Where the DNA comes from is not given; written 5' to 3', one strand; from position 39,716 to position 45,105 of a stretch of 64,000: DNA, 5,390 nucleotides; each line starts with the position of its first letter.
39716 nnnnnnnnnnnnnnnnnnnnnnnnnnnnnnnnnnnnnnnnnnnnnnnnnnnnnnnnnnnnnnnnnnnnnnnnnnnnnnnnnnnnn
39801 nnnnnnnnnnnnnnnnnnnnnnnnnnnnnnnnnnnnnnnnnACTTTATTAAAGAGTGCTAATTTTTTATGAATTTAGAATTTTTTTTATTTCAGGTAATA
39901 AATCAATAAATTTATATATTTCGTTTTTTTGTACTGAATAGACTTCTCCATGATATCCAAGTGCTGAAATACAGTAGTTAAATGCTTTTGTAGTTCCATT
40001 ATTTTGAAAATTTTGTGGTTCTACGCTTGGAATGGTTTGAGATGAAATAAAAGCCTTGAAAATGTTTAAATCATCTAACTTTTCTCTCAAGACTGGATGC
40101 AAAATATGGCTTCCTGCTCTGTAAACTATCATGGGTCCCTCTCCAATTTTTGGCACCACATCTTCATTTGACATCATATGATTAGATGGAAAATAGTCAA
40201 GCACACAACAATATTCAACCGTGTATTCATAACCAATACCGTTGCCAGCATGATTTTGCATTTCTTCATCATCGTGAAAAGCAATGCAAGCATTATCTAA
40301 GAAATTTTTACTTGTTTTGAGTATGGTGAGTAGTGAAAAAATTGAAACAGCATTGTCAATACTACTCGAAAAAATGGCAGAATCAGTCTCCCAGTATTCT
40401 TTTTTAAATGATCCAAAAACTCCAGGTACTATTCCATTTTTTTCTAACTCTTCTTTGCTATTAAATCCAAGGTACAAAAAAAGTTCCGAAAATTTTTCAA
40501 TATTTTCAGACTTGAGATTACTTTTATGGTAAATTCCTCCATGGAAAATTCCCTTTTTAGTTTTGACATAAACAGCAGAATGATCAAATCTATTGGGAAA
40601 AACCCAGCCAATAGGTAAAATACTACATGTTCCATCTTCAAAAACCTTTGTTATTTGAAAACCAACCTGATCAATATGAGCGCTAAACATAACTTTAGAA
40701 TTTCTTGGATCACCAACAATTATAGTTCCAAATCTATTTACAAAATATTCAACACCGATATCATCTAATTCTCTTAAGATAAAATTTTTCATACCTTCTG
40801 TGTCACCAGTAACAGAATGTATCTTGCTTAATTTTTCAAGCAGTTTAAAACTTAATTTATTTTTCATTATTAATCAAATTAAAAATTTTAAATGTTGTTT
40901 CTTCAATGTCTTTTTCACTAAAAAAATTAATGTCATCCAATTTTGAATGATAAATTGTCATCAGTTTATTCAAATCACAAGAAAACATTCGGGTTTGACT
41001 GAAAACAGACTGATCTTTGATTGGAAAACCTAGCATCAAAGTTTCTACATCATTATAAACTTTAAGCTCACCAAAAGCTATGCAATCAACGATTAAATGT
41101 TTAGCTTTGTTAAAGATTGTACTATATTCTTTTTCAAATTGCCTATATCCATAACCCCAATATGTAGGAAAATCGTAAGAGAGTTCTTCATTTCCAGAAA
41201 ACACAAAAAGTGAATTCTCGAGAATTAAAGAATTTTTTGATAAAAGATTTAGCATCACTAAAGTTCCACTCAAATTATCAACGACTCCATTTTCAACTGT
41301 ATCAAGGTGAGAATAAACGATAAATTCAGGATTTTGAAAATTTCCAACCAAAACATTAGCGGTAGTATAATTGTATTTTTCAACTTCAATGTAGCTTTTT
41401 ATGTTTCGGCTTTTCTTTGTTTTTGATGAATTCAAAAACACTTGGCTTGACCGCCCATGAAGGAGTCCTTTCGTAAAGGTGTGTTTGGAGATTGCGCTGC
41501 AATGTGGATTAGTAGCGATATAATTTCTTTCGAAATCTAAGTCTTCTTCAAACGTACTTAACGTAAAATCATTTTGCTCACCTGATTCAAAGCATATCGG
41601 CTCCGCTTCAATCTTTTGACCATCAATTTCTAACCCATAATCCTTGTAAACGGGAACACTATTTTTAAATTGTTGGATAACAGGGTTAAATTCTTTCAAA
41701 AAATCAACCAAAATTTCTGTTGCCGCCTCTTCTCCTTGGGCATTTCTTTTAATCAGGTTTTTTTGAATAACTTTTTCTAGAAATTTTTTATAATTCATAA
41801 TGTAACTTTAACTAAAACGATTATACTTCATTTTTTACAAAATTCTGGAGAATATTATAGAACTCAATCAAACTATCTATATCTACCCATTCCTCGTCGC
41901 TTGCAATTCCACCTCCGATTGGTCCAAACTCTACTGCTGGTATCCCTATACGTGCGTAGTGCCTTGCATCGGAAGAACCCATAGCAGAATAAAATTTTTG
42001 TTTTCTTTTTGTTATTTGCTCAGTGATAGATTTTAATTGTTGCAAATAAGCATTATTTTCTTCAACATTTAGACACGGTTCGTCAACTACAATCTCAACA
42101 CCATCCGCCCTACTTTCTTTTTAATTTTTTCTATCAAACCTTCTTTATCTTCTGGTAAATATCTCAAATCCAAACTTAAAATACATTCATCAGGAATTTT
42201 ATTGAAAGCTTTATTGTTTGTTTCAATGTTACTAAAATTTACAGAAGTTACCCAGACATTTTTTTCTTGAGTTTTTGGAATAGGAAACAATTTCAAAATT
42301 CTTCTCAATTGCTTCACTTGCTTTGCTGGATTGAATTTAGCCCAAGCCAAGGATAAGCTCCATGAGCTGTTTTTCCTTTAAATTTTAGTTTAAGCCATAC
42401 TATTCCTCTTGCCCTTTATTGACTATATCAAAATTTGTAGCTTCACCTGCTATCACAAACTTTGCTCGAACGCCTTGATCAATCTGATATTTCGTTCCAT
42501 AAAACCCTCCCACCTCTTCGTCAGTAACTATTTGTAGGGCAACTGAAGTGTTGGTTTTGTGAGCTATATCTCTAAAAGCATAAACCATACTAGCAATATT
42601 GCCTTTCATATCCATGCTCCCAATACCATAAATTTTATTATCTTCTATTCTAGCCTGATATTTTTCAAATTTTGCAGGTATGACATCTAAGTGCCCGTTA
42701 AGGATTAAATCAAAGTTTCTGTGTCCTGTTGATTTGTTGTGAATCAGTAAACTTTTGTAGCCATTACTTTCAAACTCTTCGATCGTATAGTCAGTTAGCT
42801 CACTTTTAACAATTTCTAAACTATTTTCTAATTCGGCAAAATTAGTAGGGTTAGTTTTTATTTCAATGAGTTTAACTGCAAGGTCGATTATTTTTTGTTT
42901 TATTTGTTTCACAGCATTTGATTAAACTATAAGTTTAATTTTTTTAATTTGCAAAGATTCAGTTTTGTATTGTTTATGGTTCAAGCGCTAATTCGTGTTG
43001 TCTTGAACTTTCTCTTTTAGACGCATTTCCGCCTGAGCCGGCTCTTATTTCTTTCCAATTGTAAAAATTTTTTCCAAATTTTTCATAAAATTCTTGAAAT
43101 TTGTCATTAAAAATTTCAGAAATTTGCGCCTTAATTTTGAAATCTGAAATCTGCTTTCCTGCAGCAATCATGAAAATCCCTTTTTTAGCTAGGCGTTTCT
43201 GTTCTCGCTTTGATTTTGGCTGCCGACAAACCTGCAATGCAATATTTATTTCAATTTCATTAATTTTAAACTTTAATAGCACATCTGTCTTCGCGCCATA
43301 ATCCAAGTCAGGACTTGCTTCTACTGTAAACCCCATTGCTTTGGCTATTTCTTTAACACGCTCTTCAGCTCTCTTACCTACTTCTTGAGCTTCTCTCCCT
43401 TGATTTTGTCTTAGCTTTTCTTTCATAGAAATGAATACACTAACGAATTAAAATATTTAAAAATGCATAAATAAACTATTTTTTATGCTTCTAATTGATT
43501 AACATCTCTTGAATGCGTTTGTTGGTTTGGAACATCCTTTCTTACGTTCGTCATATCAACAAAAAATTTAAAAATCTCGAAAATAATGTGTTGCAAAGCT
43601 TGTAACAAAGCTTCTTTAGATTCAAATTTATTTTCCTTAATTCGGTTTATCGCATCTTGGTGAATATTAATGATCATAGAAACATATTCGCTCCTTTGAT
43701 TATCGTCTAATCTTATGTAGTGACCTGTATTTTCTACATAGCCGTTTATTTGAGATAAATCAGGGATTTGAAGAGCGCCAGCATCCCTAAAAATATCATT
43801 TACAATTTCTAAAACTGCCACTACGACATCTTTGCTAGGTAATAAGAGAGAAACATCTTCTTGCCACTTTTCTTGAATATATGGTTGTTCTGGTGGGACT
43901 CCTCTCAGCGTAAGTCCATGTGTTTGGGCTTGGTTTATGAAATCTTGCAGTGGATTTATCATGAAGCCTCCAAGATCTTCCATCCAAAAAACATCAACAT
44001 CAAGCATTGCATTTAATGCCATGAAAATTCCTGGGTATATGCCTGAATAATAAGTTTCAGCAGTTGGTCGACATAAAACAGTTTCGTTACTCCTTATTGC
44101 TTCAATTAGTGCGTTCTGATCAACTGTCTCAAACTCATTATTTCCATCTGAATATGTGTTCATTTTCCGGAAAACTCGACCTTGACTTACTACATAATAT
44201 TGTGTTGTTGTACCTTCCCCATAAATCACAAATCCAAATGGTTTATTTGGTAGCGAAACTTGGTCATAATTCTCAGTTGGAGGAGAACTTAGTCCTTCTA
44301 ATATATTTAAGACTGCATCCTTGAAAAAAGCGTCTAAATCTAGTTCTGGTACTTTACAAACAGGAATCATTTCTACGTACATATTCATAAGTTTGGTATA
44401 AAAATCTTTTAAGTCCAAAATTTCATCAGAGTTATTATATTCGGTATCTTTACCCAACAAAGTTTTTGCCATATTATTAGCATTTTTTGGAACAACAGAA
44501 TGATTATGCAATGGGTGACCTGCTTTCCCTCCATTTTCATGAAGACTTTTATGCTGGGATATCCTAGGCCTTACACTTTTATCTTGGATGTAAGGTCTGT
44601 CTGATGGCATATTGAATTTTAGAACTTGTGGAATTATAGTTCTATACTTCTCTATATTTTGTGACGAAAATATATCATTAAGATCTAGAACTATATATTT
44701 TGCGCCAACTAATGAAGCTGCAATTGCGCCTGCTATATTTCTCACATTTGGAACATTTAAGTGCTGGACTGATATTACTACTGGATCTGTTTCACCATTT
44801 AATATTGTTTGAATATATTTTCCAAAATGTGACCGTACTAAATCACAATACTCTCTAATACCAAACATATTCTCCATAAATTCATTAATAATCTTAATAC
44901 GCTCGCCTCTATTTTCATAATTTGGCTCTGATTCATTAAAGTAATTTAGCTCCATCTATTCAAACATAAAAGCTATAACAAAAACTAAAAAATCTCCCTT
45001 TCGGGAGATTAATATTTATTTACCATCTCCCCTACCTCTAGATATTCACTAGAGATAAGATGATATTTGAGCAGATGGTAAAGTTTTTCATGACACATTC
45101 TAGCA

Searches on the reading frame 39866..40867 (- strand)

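Call 38: search_protein_families(library=ncbifam, proteins=[window:39866-40867:-], max_evalue=0.1)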
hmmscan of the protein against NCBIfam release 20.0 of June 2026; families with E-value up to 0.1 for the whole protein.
window:39866-40867:- (333 aa): 10 families
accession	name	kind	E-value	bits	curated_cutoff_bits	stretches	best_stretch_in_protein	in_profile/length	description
NF007421.0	PRK09961.1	equivalog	3.8e-19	68.8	412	1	7-263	3-261/345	aminopeptidase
NF040822.1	lys_aminopep_Arch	equivalog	4.2e-15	55.7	700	1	6-285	3-286/345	lysyl aminopeptidase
NF007367.0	PRK09864.1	equivalog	2.6e-12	46.2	569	1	7-188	3-192/356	aminopeptidase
TIGR03107.1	glu_aminopep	equivalog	1.4e-11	43.9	469.7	1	9-265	3-272/350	glutamyl aminopeptidase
TIGR03106.1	trio_M42_hydro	equivalog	1e-08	34.5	397.75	1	9-113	8-115/343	osmoprotectant NAGGN system M42 family peptidase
NF003367.0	PRK04443.1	equivalog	0.00016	21.1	363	1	7-73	10-77/349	[LysW]-lysine hydrolase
TIGR01902.1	dapE-lys-deAc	subfamily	0.0012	18.2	163.1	1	8-78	1-72/340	N-acetyl-ornithine/N-acetyl-lysine deacetylase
NF009555.0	PRK13004.1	equivalog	0.0072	15.2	321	1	7-70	18-83/399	YgeY family selenium metabolism-linked hydrolase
NF006404.0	PRK08652.1-2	equivalog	0.018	14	348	1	7-73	4-75/332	acetylornithine deacetylase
NF002759.0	PRK02813.1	equivalog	0.085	11.7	356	0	163-268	227-328/430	M18 family aminopeptidase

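Call 93: search_protein_families(library=pfam, proteins=[window:39866-40867:-], max_evalue=0.01)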
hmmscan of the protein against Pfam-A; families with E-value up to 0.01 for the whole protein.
window:39866-40867:- (333 aa): 1 family
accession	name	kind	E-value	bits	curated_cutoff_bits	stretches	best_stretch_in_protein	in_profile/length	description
PF05343.19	Peptidase_M42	-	3.1e-31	109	23.2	1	52-267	9-232/292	M42 glutamyl aminopeptidase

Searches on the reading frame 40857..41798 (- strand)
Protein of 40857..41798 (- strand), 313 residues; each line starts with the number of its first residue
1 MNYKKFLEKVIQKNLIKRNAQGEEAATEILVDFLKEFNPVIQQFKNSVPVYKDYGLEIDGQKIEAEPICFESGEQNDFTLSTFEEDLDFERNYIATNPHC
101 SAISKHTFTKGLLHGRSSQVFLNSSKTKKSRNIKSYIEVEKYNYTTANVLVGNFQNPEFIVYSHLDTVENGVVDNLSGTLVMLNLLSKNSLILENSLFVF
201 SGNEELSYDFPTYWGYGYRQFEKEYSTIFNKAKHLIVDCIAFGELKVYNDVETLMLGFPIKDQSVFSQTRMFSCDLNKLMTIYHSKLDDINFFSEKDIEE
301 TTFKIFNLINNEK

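Call 38: search_protein_families(library=ncbifam, proteins=[window:40857-41798:-], max_evalue=0.1)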
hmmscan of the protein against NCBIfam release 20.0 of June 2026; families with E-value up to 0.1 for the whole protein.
window:40857-41798:- (313 aa): 0 families

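Call 93: search_protein_families(library=pfam, proteins=[window:40857-41798:-], max_evalue=0.01)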
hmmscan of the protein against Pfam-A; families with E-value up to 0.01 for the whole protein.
window:40857-41798:- (313 aa): 1 family
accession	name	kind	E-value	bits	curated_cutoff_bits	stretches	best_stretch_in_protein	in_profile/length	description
PF04389.22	Peptidase_M28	-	0.00079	19.6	21.3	0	156-205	12-67/193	Peptidase family M28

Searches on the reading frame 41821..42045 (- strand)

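Call 93: search_protein_families(library=pfam, proteins=[window:41821-42045:-], max_evalue=0.01)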
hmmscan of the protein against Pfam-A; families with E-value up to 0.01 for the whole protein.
window:41821-42045:- (74 aa): 2 families
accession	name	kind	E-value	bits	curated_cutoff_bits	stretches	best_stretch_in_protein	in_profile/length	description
PF01546.33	Peptidase_M20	-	3.6e-06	27.5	24.6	1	4-71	136-205/206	Peptidase family M20/M25/M40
PF11056.14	UvsY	-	0.00068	20.5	22.8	1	4-72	41-103/128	Recombination, repair and ssDNA binding protein UvsY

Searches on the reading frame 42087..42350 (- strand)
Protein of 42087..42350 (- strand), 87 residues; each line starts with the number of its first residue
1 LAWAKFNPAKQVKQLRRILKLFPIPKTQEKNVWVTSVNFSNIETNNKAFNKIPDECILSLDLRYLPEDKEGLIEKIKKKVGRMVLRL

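Call 93: search_protein_families(library=pfam, proteins=[window:42087-42350:-], max_evalue=0.01)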
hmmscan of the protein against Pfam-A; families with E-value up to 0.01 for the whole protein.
window:42087-42350:- (87 aa): 1 family
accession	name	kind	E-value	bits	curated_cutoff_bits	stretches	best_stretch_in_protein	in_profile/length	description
PF07687.19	M20_dimer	-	1e-06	29.1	21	1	27-81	48-100/107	Peptidase dimerisation domain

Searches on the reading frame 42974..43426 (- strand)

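Call 8: search_protein_families(library=pfam, proteins=[window:42974-43426:-], max_evalue=0.01)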
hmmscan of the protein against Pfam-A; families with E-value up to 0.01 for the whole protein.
window:42974-43426:- (150 aa): 0 families

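Call 38: search_protein_families(library=ncbifam, proteins=[window:42974-43426:-], max_evalue=0.1)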
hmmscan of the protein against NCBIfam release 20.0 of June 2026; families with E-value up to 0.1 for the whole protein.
window:42974-43426:- (150 aa): 1 family
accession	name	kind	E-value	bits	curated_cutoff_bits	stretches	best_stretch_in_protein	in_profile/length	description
NF004567.0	PRK05904.1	equivalog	0.0045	16.2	355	1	25-63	84-122/353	coproporphyrinogen III oxidase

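Call 39: search_protein_families(library=padloc, proteins=[window:42974-43426:-], max_evalue=0.1)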
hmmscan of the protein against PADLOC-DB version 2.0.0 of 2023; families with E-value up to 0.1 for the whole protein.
window:42974-43426:- (150 aa): 0 families

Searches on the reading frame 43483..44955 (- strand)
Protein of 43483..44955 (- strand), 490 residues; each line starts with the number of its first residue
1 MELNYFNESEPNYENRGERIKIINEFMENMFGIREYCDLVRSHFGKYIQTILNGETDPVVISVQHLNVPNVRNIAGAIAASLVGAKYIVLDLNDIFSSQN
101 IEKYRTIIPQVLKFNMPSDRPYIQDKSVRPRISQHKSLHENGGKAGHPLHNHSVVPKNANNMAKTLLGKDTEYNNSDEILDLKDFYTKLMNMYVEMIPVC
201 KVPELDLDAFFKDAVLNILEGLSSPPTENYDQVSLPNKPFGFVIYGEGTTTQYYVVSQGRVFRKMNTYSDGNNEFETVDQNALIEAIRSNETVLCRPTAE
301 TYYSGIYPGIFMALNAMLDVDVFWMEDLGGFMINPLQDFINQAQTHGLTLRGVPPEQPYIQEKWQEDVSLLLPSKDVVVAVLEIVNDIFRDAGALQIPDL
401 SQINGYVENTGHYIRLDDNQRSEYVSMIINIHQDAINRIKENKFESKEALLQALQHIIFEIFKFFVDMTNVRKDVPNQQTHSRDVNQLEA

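Call 8: search_protein_families(library=pfam, proteins=[window:43483-44955:-], max_evalue=0.01)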
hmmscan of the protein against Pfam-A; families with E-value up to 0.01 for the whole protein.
window:43483-44955:- (490 aa): 0 families

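Call 10: find_homologous_proteins(query=window:43483-44955:-)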
Query window:43483-44955:- (490 aa): 1 proteins with E <= 0.001 among 7128 candidates.
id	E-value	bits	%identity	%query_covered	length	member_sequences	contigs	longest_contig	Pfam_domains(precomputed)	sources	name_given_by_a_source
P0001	0.0e+0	1112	100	100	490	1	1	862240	-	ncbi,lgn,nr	ncbi:MAG: hypothetical protein KatS3mg085_093 [Candidatus Dojkabacteria bacterium]|nr:MAG: hypotheti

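Call 11: find_encoding_contigs(protein=window:43483-44955:-, flank=3000, max_places=10)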
Protein window:43483-44955:- (490 aa): 1 contig read that carries it; 1 place shown.
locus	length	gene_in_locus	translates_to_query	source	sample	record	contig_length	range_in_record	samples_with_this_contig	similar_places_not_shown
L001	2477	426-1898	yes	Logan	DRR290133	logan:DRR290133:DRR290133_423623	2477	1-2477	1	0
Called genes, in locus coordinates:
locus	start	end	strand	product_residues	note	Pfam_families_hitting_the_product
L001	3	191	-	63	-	?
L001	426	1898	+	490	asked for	-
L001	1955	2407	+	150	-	-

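Call 21: search_protein_representatives(protein=window:43483-44955:-)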
Query: 490 residues. Proteins with E-value up to 0.001 (for the whole library): 3; up to 1e-10: 2; up to 1e-30: 1. The best 3 are listed.
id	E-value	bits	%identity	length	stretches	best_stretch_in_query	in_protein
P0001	0.0e+00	1112.1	100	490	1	1-490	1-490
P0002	2.1e-14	69.7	26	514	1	8-331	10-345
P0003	3.1e-07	46.1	38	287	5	236-267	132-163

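Call 22: find_encoding_contigs(protein=P0002, flank=5000, max_places=10)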
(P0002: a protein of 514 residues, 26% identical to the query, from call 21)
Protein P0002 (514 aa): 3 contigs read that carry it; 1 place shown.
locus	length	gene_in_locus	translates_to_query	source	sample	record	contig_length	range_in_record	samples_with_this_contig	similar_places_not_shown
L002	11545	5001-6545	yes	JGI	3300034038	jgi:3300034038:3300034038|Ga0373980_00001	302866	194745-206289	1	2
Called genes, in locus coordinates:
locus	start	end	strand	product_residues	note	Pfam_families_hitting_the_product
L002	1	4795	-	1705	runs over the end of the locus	PF09992:NAGPA (weak), PF01551:Peptidase_M23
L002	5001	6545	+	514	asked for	-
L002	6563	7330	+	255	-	-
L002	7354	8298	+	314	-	-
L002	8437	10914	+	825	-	PF02861:Clp_N, PF23569:NBD_SMAX1, PF00004:AAA, PF17871:AAA_lid_9, PF00004:AAA, PF07724:AAA_2, PF07728:AAA_5, PF10431:ClpB_D2-small, +9 more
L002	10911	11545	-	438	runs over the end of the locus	PF08367:M16C_assoc, PF05193:Peptidase_M16_C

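Call 38: search_protein_families(library=ncbifam, proteins=[window:43483-44955:-, P0002], max_evalue=0.1)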
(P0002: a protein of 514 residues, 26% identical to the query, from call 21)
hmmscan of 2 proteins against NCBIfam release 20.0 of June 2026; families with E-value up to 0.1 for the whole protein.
window:43483-44955:- (490 aa): 0 families

P0002 (514 aa): 0 families

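Call 39: search_protein_families(library=padloc, proteins=[window:43483-44955:-, P0002], max_evalue=0.1)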
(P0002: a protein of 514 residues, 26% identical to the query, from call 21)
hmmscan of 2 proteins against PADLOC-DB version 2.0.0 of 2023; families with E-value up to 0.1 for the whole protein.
window:43483-44955:- (490 aa): 1 family
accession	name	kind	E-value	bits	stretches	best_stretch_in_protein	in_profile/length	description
PDLC01433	Csm2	-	0.019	13.1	0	414-463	65-114/192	CAS-III-A; effector_SS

P0002 (514 aa): 0 families

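Call 43: search_solved_structures(query=A2, max_evalue=1)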
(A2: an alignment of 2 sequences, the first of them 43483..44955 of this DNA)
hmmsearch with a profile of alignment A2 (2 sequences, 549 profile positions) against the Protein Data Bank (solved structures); distinct sequences matched with E-value up to 1: 0.

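Call 49: predict_structure(alignment_id=A2)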
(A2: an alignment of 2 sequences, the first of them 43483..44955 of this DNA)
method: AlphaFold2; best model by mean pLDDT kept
length: 490 residues; sequences in the alignment: 2
mean_pLDDT: 42.6   pTM: 0.40
mean pLDDT of the five models: 42.6, 40.9, 40.0, 35.8, 31.5
residues with pLDDT >= 90: 0; 70-90: 63; 50-70: 67; < 50: 360
segments of 3 or more residues with pLDDT < 50: 1-14, 48-205, 225-234, 247-249, 267-273, 319-400, 402-404, 407-436, 438-490
pLDDT, mean of each block of 10 residues (from residue 1): 24 51 70 76 58 39 29 34 32 28 24 21 23 22 23 28 35 31 29 28 53 84 52 51 61 74 58 65 85 66 58 56 35 31 29 26 24 36 47 42 46 36 42 45 45 45 35 27 24
secondary structure, 60 per line:
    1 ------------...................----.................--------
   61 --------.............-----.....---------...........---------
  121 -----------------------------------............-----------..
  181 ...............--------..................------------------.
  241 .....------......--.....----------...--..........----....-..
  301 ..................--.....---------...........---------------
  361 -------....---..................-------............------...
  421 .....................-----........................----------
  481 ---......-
elements in order: H13-31 H36-52 H69-81 E87-91 H101-111 H156-167 H179-195 H204-221 E240-245 E252-257 E260-264 E275-277 H280-289 E294-297 H299-318 E321-325 H335-345 H368-371 H375-392 H400-411 H418-441 H447-470 H484-489
